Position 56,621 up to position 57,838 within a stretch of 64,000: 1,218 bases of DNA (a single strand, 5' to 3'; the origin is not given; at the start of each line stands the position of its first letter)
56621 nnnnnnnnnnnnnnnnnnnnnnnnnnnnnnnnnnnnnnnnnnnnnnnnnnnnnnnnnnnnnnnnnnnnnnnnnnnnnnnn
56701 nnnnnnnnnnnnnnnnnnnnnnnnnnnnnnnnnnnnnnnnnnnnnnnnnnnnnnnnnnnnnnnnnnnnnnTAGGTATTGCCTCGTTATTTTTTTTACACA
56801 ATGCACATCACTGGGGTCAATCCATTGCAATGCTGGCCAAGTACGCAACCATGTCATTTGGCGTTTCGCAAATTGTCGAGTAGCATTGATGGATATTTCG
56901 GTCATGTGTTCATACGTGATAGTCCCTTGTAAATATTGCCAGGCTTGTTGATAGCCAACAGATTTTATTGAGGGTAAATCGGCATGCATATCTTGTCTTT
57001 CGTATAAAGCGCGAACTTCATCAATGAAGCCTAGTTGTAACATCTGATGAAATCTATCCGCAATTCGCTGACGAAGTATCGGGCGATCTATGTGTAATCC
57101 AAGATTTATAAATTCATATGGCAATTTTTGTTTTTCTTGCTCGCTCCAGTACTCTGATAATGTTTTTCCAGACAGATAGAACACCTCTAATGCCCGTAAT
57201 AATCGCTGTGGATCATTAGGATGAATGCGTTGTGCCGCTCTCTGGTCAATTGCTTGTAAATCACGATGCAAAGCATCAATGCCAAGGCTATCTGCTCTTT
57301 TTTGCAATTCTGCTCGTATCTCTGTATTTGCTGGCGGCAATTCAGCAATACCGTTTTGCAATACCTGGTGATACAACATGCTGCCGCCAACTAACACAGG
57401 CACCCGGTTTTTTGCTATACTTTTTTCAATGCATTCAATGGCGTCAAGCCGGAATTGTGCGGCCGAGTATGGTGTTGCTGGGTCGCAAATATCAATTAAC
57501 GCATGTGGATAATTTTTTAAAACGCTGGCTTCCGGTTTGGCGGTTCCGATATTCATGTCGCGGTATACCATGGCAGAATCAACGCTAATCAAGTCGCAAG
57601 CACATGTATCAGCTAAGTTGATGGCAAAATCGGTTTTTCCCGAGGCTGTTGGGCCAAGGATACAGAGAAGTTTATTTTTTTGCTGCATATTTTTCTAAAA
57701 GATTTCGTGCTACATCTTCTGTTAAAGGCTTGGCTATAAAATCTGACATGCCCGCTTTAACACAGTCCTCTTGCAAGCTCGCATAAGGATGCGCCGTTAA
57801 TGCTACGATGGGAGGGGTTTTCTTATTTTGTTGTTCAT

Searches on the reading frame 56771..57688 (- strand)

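Call 46: search_protein_families(library=pfam, proteins=[window:56771-57688:-], max_evalue=1e-8)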
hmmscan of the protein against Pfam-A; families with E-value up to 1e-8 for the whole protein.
window:56771-57688:- (306 aa): 2 families
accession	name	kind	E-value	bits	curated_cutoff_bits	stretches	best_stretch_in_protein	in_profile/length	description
PF01715.23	IPPT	-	1.9e-85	286.9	23.6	1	41-283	2-242/243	IPP transferase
PF01745.22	IPT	-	2.5e-09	37.3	20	0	7-59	3-55/233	Isopentenyl transferase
